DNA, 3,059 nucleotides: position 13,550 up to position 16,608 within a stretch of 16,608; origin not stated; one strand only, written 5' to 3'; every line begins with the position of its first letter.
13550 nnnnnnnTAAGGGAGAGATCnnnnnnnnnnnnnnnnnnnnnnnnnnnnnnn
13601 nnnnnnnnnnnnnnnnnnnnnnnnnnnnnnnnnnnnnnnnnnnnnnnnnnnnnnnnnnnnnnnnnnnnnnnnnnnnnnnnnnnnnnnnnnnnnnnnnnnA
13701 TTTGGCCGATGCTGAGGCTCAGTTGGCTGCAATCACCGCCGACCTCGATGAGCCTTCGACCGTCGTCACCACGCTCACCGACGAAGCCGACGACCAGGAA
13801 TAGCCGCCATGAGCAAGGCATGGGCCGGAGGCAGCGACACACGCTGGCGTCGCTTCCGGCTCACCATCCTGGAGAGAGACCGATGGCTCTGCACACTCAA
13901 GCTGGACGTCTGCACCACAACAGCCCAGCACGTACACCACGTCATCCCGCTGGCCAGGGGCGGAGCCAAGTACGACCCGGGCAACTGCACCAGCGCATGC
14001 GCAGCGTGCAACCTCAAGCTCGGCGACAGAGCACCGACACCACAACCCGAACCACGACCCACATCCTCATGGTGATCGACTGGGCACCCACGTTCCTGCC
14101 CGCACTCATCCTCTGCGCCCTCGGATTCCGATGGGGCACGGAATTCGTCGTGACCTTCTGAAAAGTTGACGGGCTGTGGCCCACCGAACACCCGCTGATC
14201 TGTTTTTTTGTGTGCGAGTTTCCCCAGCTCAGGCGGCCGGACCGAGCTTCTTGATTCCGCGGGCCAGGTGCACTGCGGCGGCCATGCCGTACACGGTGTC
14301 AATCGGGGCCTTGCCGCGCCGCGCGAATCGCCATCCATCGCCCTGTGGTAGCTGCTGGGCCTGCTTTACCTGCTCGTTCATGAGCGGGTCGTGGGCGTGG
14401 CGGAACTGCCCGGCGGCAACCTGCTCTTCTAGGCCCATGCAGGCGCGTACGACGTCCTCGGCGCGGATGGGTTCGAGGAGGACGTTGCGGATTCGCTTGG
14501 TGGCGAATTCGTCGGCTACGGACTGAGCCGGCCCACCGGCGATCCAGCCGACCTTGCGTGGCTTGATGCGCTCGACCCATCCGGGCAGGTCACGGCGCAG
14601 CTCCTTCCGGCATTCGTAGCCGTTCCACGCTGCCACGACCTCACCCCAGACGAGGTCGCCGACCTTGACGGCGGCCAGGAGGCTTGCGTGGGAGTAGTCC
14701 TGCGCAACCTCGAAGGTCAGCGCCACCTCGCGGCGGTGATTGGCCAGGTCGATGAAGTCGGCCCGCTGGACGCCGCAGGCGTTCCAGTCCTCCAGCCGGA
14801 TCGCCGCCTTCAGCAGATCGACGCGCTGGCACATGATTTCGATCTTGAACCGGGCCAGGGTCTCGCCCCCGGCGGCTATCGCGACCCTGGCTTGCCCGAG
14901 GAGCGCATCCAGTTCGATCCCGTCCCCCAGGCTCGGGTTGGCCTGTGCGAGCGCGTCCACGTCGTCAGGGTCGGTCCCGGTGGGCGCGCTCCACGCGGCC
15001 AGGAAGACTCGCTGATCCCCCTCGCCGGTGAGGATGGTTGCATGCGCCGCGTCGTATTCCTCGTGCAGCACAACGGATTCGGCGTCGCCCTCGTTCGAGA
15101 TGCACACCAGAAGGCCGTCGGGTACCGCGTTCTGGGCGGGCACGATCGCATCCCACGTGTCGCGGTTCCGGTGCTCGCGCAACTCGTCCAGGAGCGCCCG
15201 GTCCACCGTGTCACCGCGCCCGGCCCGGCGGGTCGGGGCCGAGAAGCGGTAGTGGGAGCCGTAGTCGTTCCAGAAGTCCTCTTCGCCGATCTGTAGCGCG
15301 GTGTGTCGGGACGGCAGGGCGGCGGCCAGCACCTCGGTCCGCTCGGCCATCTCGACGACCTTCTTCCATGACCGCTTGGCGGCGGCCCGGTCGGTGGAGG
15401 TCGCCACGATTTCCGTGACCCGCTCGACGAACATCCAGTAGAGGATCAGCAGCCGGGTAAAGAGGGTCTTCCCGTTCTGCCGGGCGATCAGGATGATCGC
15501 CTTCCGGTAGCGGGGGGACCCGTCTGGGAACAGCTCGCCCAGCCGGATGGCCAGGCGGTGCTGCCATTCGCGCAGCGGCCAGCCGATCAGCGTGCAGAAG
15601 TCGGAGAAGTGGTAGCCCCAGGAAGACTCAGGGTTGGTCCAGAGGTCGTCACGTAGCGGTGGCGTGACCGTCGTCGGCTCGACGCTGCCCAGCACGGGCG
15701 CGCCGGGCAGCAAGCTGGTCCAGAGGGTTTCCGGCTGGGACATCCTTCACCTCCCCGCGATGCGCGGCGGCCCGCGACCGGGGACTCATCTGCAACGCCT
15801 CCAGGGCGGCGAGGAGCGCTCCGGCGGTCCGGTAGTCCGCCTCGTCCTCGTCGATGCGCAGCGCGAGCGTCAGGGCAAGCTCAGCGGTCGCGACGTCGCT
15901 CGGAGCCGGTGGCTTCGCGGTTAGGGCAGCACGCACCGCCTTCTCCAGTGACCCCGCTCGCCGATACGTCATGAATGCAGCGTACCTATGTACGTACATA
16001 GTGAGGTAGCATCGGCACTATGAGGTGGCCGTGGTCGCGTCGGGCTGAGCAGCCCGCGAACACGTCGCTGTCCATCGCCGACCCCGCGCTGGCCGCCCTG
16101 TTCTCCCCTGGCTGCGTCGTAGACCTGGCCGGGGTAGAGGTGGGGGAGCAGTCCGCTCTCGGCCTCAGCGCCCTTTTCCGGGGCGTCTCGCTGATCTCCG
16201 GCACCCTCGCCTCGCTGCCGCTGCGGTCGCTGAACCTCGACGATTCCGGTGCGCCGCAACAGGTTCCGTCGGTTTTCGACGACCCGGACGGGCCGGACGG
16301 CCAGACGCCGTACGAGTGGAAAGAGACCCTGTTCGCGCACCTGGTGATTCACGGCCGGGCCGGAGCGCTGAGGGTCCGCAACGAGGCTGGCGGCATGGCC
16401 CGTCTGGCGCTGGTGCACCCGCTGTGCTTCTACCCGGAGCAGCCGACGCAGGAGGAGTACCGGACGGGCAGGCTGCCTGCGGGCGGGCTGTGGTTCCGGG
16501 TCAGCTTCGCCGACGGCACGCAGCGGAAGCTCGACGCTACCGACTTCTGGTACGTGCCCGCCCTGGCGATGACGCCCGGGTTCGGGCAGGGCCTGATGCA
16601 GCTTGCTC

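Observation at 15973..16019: Perfect 16 bp palindrome centred in the 47 bp divergent terS/portal spacer, flanked by -10-like hexamers at leaderless distance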

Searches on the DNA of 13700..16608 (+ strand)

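Call 9: search_dna_similar(query=window:13700-16608:+, collection=phages, mode=distant)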
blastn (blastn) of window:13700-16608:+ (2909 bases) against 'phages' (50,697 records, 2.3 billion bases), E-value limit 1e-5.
Records with a match: 2; places in all: 2; records where one place covers at least 80% of the query: 0.
Best place of each record, by identity: 80-90% 2.
By first word of the organism name: Mycobacterium 2.
By host as written in the record: Mycobacterium abscessus GD53 1; Mycobacterium abscessus T36 1.
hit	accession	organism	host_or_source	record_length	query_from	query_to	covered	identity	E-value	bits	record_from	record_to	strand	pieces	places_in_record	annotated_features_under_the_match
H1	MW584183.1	Mycobacterium phage prophiGD53-3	Mycobacterium abscessus GD53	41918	231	290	2%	83.3%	3e-7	64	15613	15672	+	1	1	36: HNH endonuclease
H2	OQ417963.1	Mycobacterium phage prophiT36-2a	Mycobacterium abscessus T36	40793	231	290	2%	83.3%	3e-7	64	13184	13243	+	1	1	28: HNH endonuclease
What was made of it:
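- Tried and rejected: Similar DNA in cultured phages: no match (call 9).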

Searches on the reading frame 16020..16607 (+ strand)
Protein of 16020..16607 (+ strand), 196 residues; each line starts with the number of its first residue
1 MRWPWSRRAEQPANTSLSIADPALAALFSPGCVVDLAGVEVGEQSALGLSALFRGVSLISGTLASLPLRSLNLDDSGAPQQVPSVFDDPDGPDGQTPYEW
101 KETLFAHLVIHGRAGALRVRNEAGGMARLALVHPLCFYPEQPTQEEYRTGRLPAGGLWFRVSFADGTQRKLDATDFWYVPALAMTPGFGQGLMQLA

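Call 5: search_protein_families(library=pfam, proteins=[window:16020-16607:+], max_evalue=0.01)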
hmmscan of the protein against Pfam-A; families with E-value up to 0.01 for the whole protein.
window:16020-16607:+ (196 aa): 1 family
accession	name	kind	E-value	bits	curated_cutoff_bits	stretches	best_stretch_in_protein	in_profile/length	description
PF04860.17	Phage_portal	-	3.4e-09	36.8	39.1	1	50-195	1-135/321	Phage portal protein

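Call 6: search_protein_families(library=phrogs, proteins=[window:16020-16607:+], max_evalue=0.01)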
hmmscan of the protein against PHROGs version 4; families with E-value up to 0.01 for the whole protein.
window:16020-16607:+ (196 aa): 1 family
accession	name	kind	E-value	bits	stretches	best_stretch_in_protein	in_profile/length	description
phrog_12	-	head and packaging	1.5e-16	61.6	1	34-182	77-211/646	portal protein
